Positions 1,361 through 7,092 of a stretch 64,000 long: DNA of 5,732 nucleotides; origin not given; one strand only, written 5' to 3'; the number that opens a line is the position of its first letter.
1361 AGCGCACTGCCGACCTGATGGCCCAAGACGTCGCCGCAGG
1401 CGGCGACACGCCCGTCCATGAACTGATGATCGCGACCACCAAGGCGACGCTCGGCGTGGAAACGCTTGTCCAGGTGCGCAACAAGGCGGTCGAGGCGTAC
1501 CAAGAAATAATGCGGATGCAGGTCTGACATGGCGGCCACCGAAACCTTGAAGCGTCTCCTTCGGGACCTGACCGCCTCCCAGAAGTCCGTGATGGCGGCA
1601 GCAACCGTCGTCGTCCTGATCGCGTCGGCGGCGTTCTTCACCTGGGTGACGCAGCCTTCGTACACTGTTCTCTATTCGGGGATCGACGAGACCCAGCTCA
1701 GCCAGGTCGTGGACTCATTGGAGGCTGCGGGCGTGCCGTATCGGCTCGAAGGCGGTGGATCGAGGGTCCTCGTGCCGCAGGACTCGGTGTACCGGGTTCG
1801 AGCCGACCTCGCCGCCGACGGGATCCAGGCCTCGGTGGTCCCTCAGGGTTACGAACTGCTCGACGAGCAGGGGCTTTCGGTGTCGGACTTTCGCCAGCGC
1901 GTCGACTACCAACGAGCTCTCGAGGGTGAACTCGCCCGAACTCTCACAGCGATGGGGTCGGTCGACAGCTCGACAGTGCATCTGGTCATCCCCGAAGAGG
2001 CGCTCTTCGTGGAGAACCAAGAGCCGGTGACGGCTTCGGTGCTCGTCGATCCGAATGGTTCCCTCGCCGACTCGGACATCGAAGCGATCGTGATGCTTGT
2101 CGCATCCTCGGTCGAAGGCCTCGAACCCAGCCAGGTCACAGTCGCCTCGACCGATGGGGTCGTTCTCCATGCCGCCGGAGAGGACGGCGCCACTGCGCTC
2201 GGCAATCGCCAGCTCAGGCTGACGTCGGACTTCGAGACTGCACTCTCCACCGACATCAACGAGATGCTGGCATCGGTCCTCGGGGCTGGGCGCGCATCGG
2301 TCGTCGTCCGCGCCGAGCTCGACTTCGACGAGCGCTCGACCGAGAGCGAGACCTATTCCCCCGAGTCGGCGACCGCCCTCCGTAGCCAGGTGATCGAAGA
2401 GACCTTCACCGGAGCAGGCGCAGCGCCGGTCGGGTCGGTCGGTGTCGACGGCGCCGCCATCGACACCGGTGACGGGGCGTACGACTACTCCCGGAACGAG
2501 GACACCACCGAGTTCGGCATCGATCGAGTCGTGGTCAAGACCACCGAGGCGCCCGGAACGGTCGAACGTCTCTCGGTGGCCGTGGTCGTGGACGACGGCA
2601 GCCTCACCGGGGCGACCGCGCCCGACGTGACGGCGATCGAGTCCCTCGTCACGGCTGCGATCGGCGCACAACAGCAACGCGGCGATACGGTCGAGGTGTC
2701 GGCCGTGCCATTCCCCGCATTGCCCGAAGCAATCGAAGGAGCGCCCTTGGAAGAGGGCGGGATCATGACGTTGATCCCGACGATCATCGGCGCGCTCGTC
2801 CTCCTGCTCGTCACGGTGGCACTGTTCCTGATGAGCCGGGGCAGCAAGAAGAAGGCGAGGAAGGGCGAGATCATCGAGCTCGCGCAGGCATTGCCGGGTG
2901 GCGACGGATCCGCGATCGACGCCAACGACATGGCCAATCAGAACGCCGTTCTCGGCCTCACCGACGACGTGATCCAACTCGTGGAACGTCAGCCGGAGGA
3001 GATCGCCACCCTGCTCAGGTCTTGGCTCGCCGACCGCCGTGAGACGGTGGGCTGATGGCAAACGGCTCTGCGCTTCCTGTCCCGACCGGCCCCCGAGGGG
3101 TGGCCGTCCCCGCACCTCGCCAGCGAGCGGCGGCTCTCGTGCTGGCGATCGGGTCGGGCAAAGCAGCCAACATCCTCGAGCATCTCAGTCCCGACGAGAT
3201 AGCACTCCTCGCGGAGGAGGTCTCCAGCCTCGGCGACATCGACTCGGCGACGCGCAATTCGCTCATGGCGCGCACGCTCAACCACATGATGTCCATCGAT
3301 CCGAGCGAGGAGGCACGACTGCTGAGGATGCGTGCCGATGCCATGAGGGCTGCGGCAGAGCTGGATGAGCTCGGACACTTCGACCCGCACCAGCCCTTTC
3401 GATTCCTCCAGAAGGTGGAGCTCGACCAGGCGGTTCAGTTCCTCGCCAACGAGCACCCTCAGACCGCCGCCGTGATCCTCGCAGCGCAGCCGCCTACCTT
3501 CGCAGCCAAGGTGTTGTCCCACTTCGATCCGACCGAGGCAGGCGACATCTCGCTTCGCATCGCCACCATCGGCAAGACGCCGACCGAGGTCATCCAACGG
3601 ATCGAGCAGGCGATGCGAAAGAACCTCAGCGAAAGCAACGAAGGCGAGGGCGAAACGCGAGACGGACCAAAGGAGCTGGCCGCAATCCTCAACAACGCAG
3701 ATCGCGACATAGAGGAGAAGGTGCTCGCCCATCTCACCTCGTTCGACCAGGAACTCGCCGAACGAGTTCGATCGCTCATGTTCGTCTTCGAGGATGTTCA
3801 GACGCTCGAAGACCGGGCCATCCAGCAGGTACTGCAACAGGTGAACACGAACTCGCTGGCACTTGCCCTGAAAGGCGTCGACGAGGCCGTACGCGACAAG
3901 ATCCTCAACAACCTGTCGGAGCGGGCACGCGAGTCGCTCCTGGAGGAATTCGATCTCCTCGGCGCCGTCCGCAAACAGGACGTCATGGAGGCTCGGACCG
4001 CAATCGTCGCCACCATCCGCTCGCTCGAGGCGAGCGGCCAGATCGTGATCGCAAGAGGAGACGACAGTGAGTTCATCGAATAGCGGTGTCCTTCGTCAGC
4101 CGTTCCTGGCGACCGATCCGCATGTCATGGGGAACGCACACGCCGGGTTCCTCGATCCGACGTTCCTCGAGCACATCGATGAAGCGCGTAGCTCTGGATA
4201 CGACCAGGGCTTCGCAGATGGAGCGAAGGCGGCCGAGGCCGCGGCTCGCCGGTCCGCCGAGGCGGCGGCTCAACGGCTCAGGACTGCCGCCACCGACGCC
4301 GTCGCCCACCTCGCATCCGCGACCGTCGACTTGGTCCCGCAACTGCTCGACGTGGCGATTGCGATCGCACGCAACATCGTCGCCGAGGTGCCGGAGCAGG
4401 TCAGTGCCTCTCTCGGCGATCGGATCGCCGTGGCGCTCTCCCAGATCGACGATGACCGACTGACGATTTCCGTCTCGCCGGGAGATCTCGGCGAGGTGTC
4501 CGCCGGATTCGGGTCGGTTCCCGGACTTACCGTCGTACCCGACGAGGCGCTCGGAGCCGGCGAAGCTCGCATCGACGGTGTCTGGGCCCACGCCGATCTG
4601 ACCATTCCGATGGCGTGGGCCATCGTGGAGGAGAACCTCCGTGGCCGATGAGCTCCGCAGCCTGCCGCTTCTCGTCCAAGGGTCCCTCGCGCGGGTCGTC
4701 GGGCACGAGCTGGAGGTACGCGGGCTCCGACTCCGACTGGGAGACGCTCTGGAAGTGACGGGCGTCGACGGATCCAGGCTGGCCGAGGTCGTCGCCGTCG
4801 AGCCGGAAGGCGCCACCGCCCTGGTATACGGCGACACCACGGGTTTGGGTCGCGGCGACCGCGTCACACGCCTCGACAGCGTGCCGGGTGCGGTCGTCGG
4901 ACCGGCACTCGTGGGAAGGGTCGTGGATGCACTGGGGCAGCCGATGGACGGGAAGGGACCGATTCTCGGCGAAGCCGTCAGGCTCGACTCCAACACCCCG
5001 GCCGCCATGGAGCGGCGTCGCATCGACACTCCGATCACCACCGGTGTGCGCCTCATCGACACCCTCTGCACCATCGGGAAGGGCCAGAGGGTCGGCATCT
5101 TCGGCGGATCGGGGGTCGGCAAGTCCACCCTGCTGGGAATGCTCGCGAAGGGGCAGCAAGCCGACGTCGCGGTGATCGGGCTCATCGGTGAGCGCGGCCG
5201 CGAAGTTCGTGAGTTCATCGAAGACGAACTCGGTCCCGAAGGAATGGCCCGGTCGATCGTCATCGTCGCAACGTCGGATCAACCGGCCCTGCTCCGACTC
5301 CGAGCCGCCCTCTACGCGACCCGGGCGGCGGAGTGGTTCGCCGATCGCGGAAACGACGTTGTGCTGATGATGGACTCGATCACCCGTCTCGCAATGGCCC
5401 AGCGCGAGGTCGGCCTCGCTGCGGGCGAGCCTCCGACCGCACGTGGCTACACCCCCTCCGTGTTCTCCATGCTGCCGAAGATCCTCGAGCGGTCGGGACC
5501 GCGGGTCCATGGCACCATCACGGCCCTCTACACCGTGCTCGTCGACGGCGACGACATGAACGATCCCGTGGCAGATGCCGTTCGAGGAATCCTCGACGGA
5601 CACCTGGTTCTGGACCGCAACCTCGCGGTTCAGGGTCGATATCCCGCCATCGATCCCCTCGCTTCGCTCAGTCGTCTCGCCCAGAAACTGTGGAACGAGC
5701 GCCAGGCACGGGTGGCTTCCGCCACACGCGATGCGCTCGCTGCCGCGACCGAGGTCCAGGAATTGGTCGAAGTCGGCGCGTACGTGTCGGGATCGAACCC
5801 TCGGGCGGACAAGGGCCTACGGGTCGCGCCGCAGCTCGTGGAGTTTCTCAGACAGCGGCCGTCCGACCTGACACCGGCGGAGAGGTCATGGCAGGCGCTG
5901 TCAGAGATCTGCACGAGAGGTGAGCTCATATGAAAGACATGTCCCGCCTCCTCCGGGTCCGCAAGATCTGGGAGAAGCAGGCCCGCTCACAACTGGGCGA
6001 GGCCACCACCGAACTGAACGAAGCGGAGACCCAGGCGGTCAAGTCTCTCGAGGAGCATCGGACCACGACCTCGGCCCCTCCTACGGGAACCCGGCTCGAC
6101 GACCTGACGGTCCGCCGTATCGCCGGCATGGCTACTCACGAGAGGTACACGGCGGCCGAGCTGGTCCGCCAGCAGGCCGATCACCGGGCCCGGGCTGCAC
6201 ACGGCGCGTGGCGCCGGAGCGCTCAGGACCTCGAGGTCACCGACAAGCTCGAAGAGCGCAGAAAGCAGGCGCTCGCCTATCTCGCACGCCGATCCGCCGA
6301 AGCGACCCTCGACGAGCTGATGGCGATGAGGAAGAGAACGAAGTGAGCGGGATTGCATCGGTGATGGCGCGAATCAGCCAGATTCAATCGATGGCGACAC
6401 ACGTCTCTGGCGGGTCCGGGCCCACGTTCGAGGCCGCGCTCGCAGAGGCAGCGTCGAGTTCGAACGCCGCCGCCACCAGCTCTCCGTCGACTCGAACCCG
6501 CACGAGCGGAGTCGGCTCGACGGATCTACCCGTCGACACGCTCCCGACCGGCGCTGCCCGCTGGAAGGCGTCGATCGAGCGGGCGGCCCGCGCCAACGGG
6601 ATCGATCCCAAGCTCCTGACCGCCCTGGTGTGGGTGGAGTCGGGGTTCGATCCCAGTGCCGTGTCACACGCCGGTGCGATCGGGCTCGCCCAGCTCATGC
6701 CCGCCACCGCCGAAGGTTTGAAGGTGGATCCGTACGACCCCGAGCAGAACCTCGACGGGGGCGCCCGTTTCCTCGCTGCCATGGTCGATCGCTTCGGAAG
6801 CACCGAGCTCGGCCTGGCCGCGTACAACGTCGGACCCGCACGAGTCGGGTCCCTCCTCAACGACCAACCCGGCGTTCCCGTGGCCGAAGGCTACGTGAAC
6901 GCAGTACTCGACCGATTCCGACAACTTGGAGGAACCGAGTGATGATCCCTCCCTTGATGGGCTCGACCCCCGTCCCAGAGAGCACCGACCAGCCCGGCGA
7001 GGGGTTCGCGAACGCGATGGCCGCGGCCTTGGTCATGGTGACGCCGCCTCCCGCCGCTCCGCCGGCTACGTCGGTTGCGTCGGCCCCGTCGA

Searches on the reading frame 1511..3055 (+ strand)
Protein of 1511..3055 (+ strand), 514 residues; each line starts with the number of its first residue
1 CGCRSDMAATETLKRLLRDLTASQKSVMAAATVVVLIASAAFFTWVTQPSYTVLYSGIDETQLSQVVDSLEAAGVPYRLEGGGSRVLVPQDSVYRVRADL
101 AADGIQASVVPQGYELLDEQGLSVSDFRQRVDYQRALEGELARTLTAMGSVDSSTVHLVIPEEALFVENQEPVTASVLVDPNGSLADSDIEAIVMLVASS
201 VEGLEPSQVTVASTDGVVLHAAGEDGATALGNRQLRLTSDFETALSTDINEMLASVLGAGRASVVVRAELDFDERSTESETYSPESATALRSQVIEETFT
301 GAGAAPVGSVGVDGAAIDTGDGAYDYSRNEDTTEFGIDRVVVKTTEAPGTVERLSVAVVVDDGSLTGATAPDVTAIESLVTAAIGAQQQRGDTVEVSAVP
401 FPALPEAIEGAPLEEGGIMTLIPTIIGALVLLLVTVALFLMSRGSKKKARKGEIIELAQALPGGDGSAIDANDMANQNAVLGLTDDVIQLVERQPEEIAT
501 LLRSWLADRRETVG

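Call 42: search_protein_families(library=pfam, proteins=[window:1511-3055:+], max_evalue=0.00001)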
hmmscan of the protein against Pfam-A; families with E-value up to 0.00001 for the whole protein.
window:1511-3055:+ (514 aa): 2 families
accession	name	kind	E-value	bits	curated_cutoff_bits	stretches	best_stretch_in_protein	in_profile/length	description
PF01514.23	YscJ_FliF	-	5.8e-56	189.6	24.4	1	47-220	2-178/179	Secretory protein of YscJ/FliF family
PF08345.17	YscJ_FliF_C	-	7.4e-34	117.7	23.8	1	253-401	1-147/147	Flagellar M-ring protein C-terminal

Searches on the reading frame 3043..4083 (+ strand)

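Call 42: search_protein_families(library=pfam, proteins=[window:3043-4083:+], max_evalue=0.00001)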
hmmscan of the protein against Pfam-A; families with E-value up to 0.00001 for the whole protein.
window:3043-4083:+ (346 aa): 4 families
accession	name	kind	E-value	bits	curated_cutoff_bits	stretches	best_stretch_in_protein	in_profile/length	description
PF01706.21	FliG_C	-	8.3e-38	129.4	23.3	1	231-336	3-108/108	FliG C-terminal domain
PF14841.11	FliG_M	-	2.5e-23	82.5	25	1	129-199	3-73/76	FliG middle domain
PF14842.11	FliG_N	-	6.8e-19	68.8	25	2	26-84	5-63/104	FliG N-terminal domain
PF03448.22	MgtE_N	-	1.4e-10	42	25.9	0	253-300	47-94/102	MgtE intracellular N domain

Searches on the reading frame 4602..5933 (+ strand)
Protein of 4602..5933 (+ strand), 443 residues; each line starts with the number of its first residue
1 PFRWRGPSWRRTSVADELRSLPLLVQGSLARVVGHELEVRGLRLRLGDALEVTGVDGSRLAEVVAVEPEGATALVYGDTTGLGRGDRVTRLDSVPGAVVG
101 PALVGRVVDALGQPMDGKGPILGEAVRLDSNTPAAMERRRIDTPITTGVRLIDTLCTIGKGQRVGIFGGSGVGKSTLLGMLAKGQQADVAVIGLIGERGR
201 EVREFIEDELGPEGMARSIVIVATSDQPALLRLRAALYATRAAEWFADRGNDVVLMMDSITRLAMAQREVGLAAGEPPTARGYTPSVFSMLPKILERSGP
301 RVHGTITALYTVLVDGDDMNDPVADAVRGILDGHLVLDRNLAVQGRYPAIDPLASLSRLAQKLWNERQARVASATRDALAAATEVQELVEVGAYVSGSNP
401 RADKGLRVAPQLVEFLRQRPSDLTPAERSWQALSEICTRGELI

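Call 42: search_protein_families(library=pfam, proteins=[window:4602-5933:+], max_evalue=0.00001)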
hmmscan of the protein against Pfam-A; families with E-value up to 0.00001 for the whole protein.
window:4602-5933:+ (443 aa): 4 families
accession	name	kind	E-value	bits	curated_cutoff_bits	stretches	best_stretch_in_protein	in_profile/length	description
PF00006.31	ATP-synt_ab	-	7.6e-85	284.3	29.5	1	148-357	1-213/213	ATP synthase alpha/beta family, nucleotide-binding domain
PF18269.6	T3SS_ATPase_C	-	8.3e-16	58.1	22.7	1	365-435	2-72/72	T3SS EscN ATPase C-terminal domain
PF02874.29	ATP-synt_ab_N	-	6.1e-06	27.1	20.9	0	37-91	9-68/69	ATP synthase alpha/beta family, beta-barrel domain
PF00005.33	ABC_tran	-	7.9e-06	27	25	0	157-188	7-38/137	ABC transporter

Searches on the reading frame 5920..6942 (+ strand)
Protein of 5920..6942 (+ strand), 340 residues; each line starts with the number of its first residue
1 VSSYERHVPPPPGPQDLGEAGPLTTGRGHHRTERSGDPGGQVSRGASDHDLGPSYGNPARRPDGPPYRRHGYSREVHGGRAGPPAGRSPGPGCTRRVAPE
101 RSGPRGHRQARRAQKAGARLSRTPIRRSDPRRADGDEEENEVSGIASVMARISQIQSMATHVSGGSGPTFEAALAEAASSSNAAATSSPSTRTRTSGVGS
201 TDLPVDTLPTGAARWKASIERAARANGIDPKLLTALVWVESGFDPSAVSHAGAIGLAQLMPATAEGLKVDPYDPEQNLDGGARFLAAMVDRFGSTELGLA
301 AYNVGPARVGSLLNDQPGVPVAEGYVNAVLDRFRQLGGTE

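Call 80: search_protein_families(library=pfam, proteins=[window:5920-6942:+], max_evalue=0.0001)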
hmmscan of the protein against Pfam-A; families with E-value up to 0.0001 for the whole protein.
window:5920-6942:+ (340 aa): 1 family
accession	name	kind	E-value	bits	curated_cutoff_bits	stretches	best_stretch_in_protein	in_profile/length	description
PF01464.25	SLT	-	1.5e-24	86.3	21.3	1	219-311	3-103/117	Transglycosylase SLT domain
